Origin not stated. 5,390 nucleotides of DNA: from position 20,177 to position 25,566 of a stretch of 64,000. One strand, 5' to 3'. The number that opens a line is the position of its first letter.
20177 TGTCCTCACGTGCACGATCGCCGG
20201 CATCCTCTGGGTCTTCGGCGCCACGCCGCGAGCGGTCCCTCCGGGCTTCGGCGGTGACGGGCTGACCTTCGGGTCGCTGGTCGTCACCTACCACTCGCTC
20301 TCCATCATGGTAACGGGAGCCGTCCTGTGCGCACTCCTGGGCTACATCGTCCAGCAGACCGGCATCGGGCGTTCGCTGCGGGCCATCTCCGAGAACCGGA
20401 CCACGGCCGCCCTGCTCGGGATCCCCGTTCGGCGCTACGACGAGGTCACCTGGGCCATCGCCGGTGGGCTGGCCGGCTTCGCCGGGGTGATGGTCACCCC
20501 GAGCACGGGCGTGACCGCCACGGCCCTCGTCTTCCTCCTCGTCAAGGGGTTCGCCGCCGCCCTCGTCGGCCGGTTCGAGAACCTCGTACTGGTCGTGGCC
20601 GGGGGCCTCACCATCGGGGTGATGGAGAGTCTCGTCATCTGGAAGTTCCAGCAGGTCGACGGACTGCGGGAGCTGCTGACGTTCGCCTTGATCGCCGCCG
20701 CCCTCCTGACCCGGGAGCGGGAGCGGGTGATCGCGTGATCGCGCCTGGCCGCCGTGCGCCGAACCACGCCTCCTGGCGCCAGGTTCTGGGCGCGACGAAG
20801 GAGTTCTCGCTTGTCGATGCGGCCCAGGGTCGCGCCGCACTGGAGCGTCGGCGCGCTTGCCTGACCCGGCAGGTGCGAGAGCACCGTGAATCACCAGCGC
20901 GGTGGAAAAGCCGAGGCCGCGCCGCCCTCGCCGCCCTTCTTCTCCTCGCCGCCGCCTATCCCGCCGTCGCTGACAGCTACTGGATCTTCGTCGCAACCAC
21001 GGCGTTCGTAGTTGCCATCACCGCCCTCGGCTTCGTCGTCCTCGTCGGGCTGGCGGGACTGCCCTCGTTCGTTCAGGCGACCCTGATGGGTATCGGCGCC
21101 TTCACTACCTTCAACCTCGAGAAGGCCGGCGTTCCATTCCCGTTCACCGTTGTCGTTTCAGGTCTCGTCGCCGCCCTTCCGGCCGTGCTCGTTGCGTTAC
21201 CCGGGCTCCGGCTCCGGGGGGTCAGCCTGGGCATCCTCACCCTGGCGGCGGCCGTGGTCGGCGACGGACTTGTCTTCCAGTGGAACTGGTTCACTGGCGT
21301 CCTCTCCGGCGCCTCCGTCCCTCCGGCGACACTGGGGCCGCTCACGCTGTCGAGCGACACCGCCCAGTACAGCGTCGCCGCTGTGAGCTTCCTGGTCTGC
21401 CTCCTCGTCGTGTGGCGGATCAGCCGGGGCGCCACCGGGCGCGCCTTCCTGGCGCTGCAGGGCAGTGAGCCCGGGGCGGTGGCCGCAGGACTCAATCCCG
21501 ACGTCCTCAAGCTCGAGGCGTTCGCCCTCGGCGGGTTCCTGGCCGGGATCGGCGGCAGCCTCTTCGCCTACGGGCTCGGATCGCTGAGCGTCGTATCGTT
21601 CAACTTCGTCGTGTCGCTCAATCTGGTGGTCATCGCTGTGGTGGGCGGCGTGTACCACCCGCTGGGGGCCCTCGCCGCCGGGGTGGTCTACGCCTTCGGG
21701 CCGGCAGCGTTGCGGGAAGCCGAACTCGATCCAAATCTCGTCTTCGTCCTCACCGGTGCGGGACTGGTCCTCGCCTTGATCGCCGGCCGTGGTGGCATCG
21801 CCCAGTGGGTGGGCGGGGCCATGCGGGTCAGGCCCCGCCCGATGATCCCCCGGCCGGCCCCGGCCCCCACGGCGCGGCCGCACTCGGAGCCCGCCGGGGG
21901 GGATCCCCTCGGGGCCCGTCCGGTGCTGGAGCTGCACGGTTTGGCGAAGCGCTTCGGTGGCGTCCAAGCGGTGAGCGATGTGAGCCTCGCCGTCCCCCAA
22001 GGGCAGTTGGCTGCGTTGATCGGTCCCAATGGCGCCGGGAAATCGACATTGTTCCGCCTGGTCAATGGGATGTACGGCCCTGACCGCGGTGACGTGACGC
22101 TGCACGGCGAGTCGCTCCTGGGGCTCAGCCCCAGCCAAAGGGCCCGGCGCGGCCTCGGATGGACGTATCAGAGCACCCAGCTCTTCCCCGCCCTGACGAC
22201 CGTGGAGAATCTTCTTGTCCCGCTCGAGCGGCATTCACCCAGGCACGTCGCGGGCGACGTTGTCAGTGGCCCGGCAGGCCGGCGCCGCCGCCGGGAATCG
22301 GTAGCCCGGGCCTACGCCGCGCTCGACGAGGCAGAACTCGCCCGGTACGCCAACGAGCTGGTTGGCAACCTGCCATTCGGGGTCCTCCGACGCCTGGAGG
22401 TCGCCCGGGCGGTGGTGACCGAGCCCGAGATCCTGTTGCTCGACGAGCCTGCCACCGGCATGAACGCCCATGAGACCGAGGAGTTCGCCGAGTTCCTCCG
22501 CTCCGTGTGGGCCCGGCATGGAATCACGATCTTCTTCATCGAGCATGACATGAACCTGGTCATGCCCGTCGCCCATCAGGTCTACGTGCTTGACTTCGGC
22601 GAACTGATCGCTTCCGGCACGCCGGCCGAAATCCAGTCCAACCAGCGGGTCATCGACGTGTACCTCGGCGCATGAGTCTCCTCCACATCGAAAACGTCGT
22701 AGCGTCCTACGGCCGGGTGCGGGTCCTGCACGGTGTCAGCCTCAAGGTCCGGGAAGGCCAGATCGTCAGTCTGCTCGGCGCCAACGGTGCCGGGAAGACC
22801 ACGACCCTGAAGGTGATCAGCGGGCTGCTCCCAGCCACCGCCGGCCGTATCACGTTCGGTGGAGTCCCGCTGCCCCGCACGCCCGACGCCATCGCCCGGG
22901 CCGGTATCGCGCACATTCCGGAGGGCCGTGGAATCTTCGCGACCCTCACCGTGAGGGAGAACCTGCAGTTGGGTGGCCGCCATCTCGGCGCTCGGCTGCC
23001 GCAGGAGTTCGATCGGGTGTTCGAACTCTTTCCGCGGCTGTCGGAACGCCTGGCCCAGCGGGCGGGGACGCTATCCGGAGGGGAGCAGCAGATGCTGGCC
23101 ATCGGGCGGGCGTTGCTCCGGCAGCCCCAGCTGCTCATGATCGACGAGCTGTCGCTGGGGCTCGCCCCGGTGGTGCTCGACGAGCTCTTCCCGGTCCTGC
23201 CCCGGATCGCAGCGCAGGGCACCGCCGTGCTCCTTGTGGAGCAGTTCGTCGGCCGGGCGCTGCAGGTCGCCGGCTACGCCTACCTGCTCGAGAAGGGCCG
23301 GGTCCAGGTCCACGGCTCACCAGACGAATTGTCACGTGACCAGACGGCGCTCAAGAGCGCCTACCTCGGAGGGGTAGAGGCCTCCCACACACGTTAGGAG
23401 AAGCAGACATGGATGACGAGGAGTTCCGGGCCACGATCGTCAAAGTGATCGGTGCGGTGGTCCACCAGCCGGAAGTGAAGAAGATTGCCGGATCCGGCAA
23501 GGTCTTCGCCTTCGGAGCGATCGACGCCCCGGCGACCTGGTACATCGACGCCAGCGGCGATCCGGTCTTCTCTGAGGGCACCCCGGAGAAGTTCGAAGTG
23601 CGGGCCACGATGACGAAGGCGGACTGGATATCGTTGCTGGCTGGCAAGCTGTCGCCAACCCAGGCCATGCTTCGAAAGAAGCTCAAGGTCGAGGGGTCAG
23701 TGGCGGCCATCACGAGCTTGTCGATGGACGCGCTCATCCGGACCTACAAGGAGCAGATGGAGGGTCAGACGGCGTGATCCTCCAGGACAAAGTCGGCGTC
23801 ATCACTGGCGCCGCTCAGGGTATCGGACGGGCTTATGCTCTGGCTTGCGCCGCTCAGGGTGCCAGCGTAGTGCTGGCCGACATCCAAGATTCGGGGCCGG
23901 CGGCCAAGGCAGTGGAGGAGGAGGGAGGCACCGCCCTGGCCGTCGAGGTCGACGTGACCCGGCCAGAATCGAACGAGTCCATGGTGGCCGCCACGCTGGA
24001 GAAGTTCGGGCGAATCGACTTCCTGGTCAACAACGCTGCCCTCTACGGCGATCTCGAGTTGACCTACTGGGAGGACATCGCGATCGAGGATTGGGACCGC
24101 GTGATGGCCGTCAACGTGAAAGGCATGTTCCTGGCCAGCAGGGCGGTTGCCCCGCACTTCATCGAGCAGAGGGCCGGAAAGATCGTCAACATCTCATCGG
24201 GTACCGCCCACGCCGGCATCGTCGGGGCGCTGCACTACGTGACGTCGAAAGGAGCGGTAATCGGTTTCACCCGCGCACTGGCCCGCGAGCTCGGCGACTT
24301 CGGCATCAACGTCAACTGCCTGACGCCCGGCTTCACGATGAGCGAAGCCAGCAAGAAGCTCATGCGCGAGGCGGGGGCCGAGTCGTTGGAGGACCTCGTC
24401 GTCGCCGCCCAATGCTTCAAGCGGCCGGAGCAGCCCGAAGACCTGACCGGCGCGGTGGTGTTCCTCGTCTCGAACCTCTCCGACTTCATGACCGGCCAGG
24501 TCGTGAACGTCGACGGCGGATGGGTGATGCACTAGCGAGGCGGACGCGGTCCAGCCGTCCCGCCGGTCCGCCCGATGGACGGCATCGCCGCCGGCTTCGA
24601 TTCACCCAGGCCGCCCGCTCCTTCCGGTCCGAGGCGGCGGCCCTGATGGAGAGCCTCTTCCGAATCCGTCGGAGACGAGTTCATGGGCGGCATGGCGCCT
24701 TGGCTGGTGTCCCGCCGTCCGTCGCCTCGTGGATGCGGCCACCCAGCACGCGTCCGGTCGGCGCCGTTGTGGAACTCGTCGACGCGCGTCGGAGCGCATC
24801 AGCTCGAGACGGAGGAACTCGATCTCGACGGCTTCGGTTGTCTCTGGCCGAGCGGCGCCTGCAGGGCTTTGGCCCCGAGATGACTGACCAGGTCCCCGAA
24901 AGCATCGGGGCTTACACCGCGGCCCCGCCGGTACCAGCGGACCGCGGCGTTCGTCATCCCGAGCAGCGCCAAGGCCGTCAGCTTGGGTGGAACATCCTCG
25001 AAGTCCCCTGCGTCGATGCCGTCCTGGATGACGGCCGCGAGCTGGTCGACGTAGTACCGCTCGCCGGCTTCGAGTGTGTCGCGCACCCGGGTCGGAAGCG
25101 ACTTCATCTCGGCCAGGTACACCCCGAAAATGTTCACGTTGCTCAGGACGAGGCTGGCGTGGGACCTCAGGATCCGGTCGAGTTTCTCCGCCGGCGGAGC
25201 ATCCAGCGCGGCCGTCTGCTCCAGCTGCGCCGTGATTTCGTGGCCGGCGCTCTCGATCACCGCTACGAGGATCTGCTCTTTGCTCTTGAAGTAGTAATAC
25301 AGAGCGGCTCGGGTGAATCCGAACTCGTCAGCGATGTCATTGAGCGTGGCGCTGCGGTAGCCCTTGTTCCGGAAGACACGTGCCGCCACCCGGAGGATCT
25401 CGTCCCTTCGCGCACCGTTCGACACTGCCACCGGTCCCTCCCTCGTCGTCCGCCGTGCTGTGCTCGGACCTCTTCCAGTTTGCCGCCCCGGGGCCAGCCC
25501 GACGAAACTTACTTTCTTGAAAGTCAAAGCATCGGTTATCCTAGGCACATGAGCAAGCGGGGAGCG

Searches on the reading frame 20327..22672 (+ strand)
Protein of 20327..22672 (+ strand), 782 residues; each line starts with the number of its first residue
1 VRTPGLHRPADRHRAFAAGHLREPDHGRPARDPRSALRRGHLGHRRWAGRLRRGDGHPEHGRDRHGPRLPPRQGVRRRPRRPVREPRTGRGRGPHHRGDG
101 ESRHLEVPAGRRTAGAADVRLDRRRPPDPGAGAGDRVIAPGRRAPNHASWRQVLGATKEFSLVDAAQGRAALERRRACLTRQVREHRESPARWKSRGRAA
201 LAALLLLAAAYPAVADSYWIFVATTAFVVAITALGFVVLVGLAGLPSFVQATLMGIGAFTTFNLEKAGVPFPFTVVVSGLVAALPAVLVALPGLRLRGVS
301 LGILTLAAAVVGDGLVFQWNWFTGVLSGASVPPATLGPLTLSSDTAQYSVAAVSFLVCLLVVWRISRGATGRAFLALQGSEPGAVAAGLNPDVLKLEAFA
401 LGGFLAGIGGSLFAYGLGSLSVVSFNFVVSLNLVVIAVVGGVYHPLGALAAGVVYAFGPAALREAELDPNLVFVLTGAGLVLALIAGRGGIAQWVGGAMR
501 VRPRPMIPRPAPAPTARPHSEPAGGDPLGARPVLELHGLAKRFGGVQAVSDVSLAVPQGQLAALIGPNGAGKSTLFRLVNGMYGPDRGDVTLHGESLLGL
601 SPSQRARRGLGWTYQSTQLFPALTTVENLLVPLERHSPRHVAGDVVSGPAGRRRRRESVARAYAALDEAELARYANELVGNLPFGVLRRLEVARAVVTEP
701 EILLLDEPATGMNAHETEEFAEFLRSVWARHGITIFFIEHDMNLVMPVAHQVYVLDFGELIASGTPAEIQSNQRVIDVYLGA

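Call 7: search_protein_families(library=pfam, proteins=[window:20327-22672:+], max_evalue=0.001)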
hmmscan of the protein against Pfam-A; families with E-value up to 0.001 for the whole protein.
window:20327-22672:+ (782 aa): 4 families
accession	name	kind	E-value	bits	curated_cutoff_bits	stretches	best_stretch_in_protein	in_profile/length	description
PF00005.33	ABC_tran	-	2.1e-28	100.1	25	1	550-709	2-136/137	ABC transporter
PF02653.21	BPD_transp_2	-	3.6e-27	95.6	26.8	1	221-481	4-266/269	Branched-chain amino acid transport system / permease component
PF12399.14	BCA_ABC_TP_C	-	2.6e-10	40.1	25.5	1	759-782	1-24/27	Branched-chain amino acid ATP-binding cassette transporter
PF13304.12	AAA_21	-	8.4e-06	26.5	27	0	561-580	1-20/304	AAA domain, putative AbiEii toxin, Type IV TA system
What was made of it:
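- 16769..24535 (+): LIV-type ABC importer (binding protein, permeases, ATPases), an SCP2 protein (23409-23777) and an SDR (23774-24535), directly upstream of the TetR gene. Pfam, call 7.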

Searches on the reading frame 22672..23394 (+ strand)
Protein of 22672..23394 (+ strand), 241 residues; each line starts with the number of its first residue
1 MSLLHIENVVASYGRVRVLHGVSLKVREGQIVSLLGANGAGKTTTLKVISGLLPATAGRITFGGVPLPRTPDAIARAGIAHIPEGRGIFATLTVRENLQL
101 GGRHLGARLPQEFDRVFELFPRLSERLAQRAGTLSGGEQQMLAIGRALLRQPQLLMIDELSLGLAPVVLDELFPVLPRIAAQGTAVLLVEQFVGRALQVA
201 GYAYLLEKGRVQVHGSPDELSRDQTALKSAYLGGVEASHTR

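Call 7: search_protein_families(library=pfam, proteins=[window:22672-23394:+], max_evalue=0.001)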
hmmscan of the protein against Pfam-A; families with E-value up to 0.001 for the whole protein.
window:22672-23394:+ (241 aa): 3 families
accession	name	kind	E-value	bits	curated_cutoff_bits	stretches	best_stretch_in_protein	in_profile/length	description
PF00005.33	ABC_tran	-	4.8e-30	105.4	25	1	19-159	1-134/137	ABC transporter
PF13304.12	AAA_21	-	5.8e-09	36.9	27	1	129-188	233-295/304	AAA domain, putative AbiEii toxin, Type IV TA system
PF13604.12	AAA_30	-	0.00031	21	27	0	30-59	19-48/191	AAA domain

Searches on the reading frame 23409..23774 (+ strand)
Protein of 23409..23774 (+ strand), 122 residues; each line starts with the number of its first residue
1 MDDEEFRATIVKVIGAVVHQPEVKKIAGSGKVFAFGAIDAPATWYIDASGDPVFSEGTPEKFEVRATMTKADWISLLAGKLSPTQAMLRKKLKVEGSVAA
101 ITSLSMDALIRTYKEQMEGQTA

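Call 7: search_protein_families(library=pfam, proteins=[window:23409-23774:+], max_evalue=0.001)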
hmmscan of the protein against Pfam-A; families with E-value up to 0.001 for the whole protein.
window:23409-23774:+ (122 aa): 1 family
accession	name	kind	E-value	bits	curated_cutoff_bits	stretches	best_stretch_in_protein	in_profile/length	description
PF02036.22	SCP2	-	1.7e-11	44.8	21.3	1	21-105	14-97/101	SCP-2 sterol transfer family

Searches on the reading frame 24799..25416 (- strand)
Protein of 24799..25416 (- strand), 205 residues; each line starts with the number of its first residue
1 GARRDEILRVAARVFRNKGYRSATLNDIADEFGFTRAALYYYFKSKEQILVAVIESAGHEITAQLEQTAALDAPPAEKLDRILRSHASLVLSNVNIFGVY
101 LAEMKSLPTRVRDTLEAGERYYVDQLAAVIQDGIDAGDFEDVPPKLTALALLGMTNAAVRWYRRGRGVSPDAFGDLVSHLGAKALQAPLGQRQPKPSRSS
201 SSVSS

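Call 5: search_protein_families(library=pfam, proteins=[window:24799-25416:-], max_evalue=0.01)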
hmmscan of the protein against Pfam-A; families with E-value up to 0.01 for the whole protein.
window:24799-25416:- (205 aa): 6 families
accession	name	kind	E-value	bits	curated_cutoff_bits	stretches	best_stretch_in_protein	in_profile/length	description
PF17932.6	TetR_C_24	-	4.6e-22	78.9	26.4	1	73-178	2-107/114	Tetracyclin repressor-like, C-terminal domain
PF00440.29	TetR_N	-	3.1e-16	59.3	24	1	7-53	1-47/47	Bacterial regulatory proteins, tetR family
PF16925.10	TetR_C_13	-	1.3e-05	26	27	1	98-159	28-90/109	Tetracyclin repressor-like, C-terminal domain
PF17935.6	TetR_C_27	-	0.00061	20.3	26.1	1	122-156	48-82/106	Tetracyclin repressor-like, C-terminal domain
PF14246.11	TetR_C_7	-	0.00079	19.8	22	1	79-163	3-89/119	AefR-like transcriptional repressor, C-terminal domain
PF21351.2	TetR_C_41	-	0.00092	19.9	27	1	115-161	37-83/108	Tetracyclin repressor-like, C-terminal domain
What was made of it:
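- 24799..25416 (-): Divergent TetR-family regulator (TetR_N + TetR_C_24). Pfam, call 5.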

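Call 10: search_protein_families(library=ncbifam, proteins=[window:24799-25416:-], max_evalue=0.01)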
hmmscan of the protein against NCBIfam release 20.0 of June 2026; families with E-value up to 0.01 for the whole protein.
window:24799-25416:- (205 aa): 23 families
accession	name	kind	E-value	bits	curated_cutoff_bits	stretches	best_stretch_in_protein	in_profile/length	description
NF050111.1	TransRegSACE7040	equivalog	1.6e-20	73.8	250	1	3-187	2-184/186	SACE_7040 family transcriptional regulator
NF041196.1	ScbR_bind_reg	equivalog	4.3e-16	59.7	150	1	4-97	8-101/191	ScbR family autoregulator-binding transcription factor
NF053878.1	FATransRegFadRBac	equivalog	6.5e-16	58.7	200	1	5-142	6-144/190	fatty acid metabolism transcriptional regulator FadR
TIGR03613.1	RutR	equivalog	1.1e-11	44.9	368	1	2-157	8-162/202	pyrimidine utilization regulatory protein R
NF051852.1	efflux_TF_MtrR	exception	4.1e-11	43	280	1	4-73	12-81/205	multidrug efflux system transcriptional repressor MtrR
TIGR03384.1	betaine_BetI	equivalog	1.7e-10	40.9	201.3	1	3-89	9-95/189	choline-binding transcriptional repressor BetI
NF053731.1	TransRegFasRMycb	equivalog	2.3e-10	40.6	330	1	2-169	11-176/199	HTH-type transcriptional activator FasR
NF007949.0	PRK10668.1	equivalog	4.3e-10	39.4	271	1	4-67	13-77/216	multidrug efflux transporter transcriptional repressor AcrR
NF058643.1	TranRegCurRPseudo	equivalog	3.2e-09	36.7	300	1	4-151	9-161/193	TetR family transcriptional repressor CurR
NF011584.0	PRK15008.1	equivalog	1.9e-08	34.4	230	1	2-147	18-162/212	HTH-type transcriptional regulator RutR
NF037937.1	septum_RefZ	equivalog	2.2e-08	34.2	180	1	4-140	1-139/195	forespore capture DNA-binding protein RefZ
TIGR03968.1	mycofact_TetR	equivalog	2.2e-08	33.9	224.9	1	3-69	10-76/190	mycofactocin system transcriptional regulator MftR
NF051457.1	acryl_TF_AcuR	equivalog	5.3e-08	32.4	247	1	4-136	19-156/204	acrylate utilization transcriptional regulator AcuR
NF001978.0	PRK00767.1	equivalog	2.1e-07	30.9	118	1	3-85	10-93/197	transcriptional regulator BetI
NF007430.0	PRK09975.1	equivalog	2.6e-07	30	274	1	4-54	13-63/220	acrEF/envCD operon transcriptional regulator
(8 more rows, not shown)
